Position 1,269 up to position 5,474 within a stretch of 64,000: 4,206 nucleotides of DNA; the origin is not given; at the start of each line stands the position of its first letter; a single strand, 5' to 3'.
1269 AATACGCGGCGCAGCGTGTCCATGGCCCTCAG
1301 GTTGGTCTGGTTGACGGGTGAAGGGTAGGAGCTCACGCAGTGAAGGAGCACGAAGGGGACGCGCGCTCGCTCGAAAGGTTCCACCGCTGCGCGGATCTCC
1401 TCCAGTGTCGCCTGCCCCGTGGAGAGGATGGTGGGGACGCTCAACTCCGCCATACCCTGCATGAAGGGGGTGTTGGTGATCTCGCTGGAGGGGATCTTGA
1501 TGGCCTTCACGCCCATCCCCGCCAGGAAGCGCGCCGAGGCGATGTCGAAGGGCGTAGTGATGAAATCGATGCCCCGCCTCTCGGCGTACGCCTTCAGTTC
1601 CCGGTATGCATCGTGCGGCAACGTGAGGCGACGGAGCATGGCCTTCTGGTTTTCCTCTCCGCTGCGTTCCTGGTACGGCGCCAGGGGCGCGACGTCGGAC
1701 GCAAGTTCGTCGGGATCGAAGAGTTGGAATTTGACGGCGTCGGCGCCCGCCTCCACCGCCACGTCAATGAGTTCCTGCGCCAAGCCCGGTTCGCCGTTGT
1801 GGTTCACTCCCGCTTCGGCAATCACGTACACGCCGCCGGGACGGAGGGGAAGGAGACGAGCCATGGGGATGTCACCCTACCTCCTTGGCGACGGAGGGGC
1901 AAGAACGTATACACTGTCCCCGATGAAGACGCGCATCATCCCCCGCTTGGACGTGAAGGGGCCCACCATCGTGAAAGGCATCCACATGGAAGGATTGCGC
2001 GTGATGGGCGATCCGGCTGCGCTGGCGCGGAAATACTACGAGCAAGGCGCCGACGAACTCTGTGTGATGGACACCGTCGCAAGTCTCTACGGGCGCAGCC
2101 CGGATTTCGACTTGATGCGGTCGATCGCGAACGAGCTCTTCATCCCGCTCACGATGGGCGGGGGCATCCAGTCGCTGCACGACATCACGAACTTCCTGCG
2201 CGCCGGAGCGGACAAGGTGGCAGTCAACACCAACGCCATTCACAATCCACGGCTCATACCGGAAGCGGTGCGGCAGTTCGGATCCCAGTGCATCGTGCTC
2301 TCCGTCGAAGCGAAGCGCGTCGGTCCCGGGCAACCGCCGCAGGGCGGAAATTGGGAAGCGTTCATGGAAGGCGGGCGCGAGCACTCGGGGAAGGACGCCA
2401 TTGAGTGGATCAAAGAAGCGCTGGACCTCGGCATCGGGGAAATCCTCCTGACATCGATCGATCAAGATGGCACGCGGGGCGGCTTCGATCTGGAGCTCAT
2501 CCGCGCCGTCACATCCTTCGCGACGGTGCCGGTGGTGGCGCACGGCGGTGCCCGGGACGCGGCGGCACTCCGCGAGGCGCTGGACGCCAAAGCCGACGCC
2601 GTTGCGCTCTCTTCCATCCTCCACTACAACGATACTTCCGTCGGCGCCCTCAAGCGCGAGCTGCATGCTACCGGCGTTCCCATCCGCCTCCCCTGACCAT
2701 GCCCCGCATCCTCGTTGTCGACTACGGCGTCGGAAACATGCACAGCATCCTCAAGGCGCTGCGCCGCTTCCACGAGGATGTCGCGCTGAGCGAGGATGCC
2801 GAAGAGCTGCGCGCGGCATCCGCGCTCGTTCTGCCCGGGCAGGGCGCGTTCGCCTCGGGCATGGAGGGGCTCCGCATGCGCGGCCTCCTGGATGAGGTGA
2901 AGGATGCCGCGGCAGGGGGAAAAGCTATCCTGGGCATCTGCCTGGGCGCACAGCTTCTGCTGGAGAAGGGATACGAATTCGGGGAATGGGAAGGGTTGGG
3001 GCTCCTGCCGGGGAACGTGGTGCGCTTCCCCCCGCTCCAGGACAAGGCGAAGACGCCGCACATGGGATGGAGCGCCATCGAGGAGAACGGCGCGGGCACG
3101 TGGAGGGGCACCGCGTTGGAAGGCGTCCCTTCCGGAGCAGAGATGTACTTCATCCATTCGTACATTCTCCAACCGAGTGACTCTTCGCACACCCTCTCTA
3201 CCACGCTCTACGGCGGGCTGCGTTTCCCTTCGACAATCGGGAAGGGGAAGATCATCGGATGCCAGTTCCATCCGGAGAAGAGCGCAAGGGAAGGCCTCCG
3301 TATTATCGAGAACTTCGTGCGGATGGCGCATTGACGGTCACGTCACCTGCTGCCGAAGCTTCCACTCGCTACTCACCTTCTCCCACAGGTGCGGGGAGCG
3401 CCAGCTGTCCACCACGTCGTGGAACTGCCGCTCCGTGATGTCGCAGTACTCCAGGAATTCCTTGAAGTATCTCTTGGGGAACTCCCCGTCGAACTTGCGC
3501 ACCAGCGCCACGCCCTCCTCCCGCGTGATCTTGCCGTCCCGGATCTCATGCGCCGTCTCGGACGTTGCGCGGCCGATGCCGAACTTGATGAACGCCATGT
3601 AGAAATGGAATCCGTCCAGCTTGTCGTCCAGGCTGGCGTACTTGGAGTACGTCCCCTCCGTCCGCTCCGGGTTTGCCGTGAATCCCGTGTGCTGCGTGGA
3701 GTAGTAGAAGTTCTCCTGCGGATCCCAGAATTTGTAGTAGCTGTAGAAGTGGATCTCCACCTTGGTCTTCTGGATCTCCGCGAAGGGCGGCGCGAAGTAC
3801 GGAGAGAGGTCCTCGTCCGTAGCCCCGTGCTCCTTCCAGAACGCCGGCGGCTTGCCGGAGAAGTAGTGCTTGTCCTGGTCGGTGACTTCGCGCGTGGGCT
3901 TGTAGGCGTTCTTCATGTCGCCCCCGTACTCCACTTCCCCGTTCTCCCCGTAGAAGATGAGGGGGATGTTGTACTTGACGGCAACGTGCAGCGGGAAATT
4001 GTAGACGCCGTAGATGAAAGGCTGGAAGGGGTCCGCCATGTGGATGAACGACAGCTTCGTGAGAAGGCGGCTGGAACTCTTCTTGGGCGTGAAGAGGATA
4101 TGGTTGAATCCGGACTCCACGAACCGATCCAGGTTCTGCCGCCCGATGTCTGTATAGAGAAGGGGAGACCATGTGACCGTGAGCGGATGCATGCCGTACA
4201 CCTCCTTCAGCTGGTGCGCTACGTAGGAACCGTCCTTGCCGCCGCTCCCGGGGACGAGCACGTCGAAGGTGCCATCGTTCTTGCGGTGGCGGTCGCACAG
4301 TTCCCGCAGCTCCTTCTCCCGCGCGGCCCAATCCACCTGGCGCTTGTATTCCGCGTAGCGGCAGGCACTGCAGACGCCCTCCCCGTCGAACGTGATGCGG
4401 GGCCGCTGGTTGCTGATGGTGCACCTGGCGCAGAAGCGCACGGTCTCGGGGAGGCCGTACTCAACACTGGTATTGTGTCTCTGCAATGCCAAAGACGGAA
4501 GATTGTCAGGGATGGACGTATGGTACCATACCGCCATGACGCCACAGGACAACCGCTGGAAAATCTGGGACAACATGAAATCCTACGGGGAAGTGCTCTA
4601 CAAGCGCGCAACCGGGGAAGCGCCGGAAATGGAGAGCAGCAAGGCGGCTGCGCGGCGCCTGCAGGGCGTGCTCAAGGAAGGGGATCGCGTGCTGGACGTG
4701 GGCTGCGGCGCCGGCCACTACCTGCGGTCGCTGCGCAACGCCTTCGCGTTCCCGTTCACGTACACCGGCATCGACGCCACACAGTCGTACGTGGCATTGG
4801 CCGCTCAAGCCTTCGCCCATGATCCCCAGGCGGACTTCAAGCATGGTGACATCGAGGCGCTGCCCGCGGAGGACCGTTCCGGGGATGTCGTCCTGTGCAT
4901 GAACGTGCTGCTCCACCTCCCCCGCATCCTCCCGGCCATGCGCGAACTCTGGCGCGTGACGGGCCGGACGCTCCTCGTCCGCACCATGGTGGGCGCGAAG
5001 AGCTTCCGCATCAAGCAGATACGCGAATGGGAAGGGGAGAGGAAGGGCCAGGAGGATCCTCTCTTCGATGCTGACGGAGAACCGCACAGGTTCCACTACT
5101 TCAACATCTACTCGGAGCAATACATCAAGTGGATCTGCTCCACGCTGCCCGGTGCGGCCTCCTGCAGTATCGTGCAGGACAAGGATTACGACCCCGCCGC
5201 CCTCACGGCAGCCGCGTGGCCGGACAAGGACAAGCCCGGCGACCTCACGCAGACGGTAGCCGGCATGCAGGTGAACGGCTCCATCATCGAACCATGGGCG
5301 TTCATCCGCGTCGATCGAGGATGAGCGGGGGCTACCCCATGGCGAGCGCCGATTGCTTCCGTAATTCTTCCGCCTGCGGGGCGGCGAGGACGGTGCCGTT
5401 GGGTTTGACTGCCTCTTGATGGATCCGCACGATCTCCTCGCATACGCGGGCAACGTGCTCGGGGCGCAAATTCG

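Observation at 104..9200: Second nonulosonic-acid module built from a non-canonical enzyme set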

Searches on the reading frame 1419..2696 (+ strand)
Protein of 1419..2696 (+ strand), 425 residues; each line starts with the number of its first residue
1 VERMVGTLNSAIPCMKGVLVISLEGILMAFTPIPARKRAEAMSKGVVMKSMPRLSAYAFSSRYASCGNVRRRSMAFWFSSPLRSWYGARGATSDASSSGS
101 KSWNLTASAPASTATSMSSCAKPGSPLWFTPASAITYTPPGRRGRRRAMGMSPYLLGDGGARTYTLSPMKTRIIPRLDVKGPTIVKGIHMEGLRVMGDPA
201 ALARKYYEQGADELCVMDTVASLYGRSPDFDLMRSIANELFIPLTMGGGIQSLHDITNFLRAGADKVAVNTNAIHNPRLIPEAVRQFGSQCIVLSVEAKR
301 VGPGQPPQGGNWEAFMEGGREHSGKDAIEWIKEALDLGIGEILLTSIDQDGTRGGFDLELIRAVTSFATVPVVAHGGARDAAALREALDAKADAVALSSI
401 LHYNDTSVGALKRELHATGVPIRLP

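Call 5: search_protein_families(library=pfam, proteins=[window:1419-2696:+], max_evalue=0.001)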
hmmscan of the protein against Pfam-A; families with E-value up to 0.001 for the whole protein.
window:1419-2696:+ (425 aa): 6 families
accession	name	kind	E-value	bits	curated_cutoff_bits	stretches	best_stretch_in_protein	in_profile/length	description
PF00977.27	His_biosynth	-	1.1e-61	208.6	23.6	1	172-405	1-226/228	Histidine biosynthesis protein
PF02581.23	TMP-TENI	-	1.7e-05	24.7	27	0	337-399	119-178/180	Thiamine monophosphate synthase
PF01180.27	DHO_dh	-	2.5e-05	24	27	0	233-283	230-282/291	Dihydroorotate dehydrogenase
PF03060.21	NMO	-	4.8e-05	23.3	28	0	358-399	182-223/331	Nitronate monooxygenase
PF04309.18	G3P_antiterm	-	0.00097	19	27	0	232-272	130-170/173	Glycerol-3-phosphate responsive antiterminator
PF01207.24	Dus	-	0.00098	18.8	20.4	0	228-284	171-227/311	Dihydrouridine synthase (Dus)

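Call 6: search_protein_families(library=ncbifam, proteins=[window:1419-2696:+], max_evalue=0.001)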
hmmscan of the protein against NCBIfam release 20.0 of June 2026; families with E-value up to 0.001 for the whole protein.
window:1419-2696:+ (425 aa): 20 families
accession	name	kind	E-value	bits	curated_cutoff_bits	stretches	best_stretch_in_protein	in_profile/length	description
TIGR00735.1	hisF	equivalog_domain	1.2e-78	263.9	294.55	1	170-423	3-254/254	imidazole glycerol phosphate synthase subunit HisF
TIGR03572.1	WbuZ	equivalog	2.5e-74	249.5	299.7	1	170-403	3-232/232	glycosyl amidation-associated protein WbuZ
NF038364.1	AglZ_HisF2_fam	equivalog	7.9e-57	192.5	310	1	169-407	1-234/248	AglZ/HisF2 family acetamidino modification protein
NF010112.0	PRK13585.1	equivalog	3.9e-33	115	243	1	171-404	3-227/241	1-(5-phosphoribosyl)-5-[(5-phosphoribosylamino)methylideneamino]imidazole-4-carboxamide isomerase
TIGR00007.1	TIGR00007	equivalog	4.1e-30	105.1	228.95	1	173-400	1-220/231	1-(5-phosphoribosyl)-5-[(5-phosphoribosylamino)methylideneamino]imidazole-4-carboxamide isomerase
TIGR01919.1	hisA-trpF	equivalog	7.5e-18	64.9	306.45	1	194-388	28-212/243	bifunctional 1-(5-phosphoribosyl)-5-((5-phosphoribosylamino)methylideneamino)imidazole-4-carboxamide isomerase/phosphoribosylanthranilate is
NF010113.0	PRK13586.1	equivalog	4.8e-15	55.9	238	1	172-370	3-191/232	1-(5-phosphoribosyl)-5-((5-phosphoribosylamino)methylideneamino)imidazole-4-carboxamide isomerase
NF010114.0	PRK13587.1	equivalog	3e-14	53.2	305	1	206-386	39-209/234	1-(5-phosphoribosyl)-5-((5-phosphoribosylamino)methylideneamino)imidazole-4-carboxamide isomerase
NF003156.0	PRK04128.1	equivalog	1.6e-09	38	285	1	172-357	3-174/231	1-(5-phosphoribosyl)-5-((5-phosphoribosylamino)methylideneamino)imidazole-4-carboxamide isomerase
NF010712.0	PRK14114.1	equivalog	3.2e-08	33.4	327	1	183-393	16-212/241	1-(5-phosphoribosyl)-5-((5-phosphoribosylamino)methylideneamino)imidazole-4-carboxamide isomerase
NF005574.0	PRK07259.1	equivalog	5.1e-08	32.2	269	1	234-286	230-282/304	dihydroorotate dehydrogenase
NF003198.0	PRK04169.1-2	subfamily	6.3e-07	28.8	247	0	233-273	189-229/249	geranylgeranylglyceryl/heptaprenylglyceryl phosphate synthase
TIGR01037.2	pyrD_sub1_fam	subfamily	3.7e-06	26.2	270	0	236-286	229-279/300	dihydroorotate dehydrogenase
TIGR02129.1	hisA_euk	equivalog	8.5e-06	25.6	229.3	1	244-386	80-220/255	phosphoribosylformimino-5-aminoimidazole carboxamide ribotide isomerase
NF002231.0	PRK01130.1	subfamily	1.5e-05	24.2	189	0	183-280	117-219/230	putative N-acetylmannosamine-6-phosphate 2-epimerase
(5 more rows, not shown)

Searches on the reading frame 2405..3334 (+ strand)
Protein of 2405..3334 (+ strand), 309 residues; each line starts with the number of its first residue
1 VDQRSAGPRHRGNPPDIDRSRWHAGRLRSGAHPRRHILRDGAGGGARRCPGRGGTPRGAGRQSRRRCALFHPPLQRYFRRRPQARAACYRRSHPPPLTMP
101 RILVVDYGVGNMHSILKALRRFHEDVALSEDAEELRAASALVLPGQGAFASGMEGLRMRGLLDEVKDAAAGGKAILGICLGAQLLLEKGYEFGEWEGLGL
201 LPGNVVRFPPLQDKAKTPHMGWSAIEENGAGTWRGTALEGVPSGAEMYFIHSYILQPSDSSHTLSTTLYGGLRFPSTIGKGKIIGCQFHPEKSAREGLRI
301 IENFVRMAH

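Call 5: search_protein_families(library=pfam, proteins=[window:2405-3334:+], max_evalue=0.001)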
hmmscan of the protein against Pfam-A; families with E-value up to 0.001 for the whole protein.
window:2405-3334:+ (309 aa): 3 families
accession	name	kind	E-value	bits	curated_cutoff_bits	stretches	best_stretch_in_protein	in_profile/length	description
PF00117.34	GATase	-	5.2e-17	62.6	22.8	1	103-305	1-187/190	Glutamine amidotransferase class-I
PF07685.20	GATase_3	-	3.9e-07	30.3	27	1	111-206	11-116/196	CobB/CobQ-like glutamine amidotransferase domain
PF01174.25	SNO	-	0.00021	21.7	27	0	118-205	14-100/188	SNO glutamine amidotransferase family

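Call 6: search_protein_families(library=ncbifam, proteins=[window:2405-3334:+], max_evalue=0.001)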
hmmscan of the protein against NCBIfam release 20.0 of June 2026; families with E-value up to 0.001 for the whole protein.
window:2405-3334:+ (309 aa): 9 families
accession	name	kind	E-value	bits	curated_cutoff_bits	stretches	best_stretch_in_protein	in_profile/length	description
TIGR01855.1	IMP_synth_hisH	equivalog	1.1e-53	182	105.4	1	102-307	1-198/198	imidazole glycerol phosphate synthase subunit HisH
NF010608.0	PRK14004.1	equivalog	1.9e-42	145.3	216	1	102-307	2-209/210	imidazole glycerol phosphate synthase subunit HisH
NF001975.0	PRK00758.1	equivalog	2.8e-08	33.6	198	1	101-186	3-82/185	GMP synthase subunit A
NF001989.1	PRK00784.1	equivalog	3.9e-08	32.4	273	1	116-204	264-358/480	cobyric acid synthase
TIGR00888.1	guaA_Nterm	equivalog_domain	1.8e-06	27.5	172.15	0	282-306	157-182/188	glutamine-hydrolyzing GMP synthase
NF002957.0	PRK03619.1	equivalog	2.8e-05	23.6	212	1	116-190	18-97/222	phosphoribosylformylglycinamidine synthase subunit PurQ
TIGR01737.1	FGAM_synth_I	equivalog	3.2e-05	23.4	177.8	1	134-190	37-96/228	phosphoribosylformylglycinamidine synthase I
TIGR00566.1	trpG_papA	subfamily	0.0003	20.6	121.05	0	129-185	36-87/192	glutamine amidotransferase of anthranilate synthase or aminodeoxychorismate synthase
TIGR00313.1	cobQ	equivalog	0.00092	18.2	309.9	1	123-203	270-357/477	cobyric acid synthase CobQ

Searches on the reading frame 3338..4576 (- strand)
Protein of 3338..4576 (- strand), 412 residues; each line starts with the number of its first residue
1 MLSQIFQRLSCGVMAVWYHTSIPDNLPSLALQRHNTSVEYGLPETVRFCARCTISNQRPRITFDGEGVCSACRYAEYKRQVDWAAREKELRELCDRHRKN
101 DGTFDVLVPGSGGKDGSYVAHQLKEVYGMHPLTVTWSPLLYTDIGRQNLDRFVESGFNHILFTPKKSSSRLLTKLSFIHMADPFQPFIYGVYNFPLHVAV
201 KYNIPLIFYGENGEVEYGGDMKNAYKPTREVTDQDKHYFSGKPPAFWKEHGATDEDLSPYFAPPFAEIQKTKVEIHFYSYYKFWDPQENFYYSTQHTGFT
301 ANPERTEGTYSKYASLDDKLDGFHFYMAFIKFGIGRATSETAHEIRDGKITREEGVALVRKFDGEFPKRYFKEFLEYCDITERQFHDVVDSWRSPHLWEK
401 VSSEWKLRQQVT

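Call 5: search_protein_families(library=pfam, proteins=[window:3338-4576:-], max_evalue=0.001)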
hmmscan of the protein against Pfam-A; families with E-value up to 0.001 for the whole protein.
window:3338-4576:- (412 aa): 0 families

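Call 6: search_protein_families(library=ncbifam, proteins=[window:3338-4576:-], max_evalue=0.001)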
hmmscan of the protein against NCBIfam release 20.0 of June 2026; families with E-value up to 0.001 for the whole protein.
window:3338-4576:- (412 aa): 1 family
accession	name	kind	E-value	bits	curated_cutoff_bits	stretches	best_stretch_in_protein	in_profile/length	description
TIGR03573.1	WbuX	subfamily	9.4e-106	354.1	203.2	1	47-390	2-344/344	N-acetyl sugar amidotransferase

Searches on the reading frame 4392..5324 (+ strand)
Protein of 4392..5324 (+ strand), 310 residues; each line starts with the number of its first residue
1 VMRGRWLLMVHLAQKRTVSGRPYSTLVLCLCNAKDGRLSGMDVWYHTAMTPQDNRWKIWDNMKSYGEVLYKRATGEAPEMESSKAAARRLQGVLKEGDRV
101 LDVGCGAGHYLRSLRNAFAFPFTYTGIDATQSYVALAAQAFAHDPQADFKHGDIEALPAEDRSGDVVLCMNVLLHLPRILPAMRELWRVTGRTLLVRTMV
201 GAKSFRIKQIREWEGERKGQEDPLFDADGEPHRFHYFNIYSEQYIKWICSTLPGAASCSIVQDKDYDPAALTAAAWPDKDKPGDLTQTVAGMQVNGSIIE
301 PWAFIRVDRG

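Call 5: search_protein_families(library=pfam, proteins=[window:4392-5324:+], max_evalue=0.001)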
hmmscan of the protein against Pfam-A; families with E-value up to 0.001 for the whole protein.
window:4392-5324:+ (310 aa): 8 families
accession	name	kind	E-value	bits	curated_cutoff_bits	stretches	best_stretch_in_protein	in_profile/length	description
PF08241.18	Methyltransf_11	-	1.9e-17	64.1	21.2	1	101-190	1-87/95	Methyltransferase domain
PF13649.12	Methyltransf_25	-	2.4e-17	63.8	27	1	100-190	1-93/97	Methyltransferase domain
PF13847.12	Methyltransf_31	-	1.4e-13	51.2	27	1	95-213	2-125/145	Methyltransferase domain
PF08242.18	Methyltransf_12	-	4.2e-13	50.3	30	1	101-189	1-91/98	Methyltransferase domain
PF13489.12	Methyltransf_23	-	2.4e-11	44.1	27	1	89-218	15-137/164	Methyltransferase domain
PF01209.24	Ubie_methyltran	-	0.00019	21.3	20.1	1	94-190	45-143/233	ubiE/COQ5 methyltransferase family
PF08003.17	Methyltransf_9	-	0.00031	20.3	23.8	0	97-179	116-198/315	Protein of unknown function (DUF1698)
PF07021.18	MetW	-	0.00033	20.8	21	1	89-148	6-63/193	Methionine biosynthesis protein MetW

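Call 6: search_protein_families(library=ncbifam, proteins=[window:4392-5324:+], max_evalue=0.001)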
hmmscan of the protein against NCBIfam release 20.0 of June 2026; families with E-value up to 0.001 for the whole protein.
window:4392-5324:+ (310 aa): 29 families (the best 25 are shown)
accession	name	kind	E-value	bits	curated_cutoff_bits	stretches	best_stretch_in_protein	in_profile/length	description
NF045667.1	MTase_DVU1556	equivalog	3.1e-12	46.4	155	1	94-189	20-110/213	DVU_1556 family methyltransferase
TIGR01983.1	UbiG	equivalog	3.2e-11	43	102.95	1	96-189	49-142/228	bifunctional 2-polyprenyl-6-hydroxyphenol methylase/3-demethylubiquinol 3-O-methyltransferase UbiG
TIGR04290.1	meth_Rta_06860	hypoth_equivalog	2.1e-09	37.1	300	1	96-214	49-167/226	TIGR04290 family methyltransferase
NF008823.0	PRK11873.1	subfamily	6.7e-09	35.6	263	1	94-189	75-172/272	arsenite methyltransferase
NF001244.0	PRK00216.1-5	equivalog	2.2e-08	33.7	216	1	95-190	47-145/236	bifunctional demethylmenaquinone methyltransferase/2-methoxy-6-polyprenyl-1,4-benzoquinol methylase UbiE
TIGR01934.1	MenG_MenH_UbiE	subfamily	2.3e-08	33.6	158.35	1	95-191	38-134/223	ubiquinone/menaquinone biosynthesis methyltransferase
TIGR02072.1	BioC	equivalog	2.5e-08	34.1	184.95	1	90-203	23-138/244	malonyl-ACP O-methyltransferase BioC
TIGR00452.1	TIGR00452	equivalog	6.3e-08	31.8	275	1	90-187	109-208/316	tRNA 5-methoxyuridine(34)/uridine 5-oxyacetic acid(34) synthase CmoB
NF047649.1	MTase_UXPK_star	exception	1.1e-07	31.2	460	1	92-195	73-181/283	methyltransferase/UXPK-star double selenoprotein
NF045825.1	FAmtase_mtf2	equivalog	1.5e-07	30.9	400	1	96-191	58-154/248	fatty-acid O-methyltransferase Mtf2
NF045823.1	PthPhpthDimycoMt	equivalog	1.6e-07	30.8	300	1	96-190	66-158/256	phthiotriol/phenolphthiotriol dimycocerosates methyltransferase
NF011650.0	PRK15068.1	equivalog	1.7e-07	30.5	209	1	96-186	122-213/324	tRNA 5-methoxyuridine(34)/uridine 5-oxyacetic acid(34) synthase CmoB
TIGR02021.1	BchM-ChlM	equivalog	5.7e-07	29.2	158.9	1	84-178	42-133/218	magnesium protoporphyrin IX methyltransferase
TIGR02081.1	metW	equivalog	1.8e-06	27.6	189.5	1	88-195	5-107/194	methionine biosynthesis protein MetW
NF007610.0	PRK10258.1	equivalog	1.9e-06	27.4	342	1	95-190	41-130/251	malonyl-ACP O-methyltransferase BioC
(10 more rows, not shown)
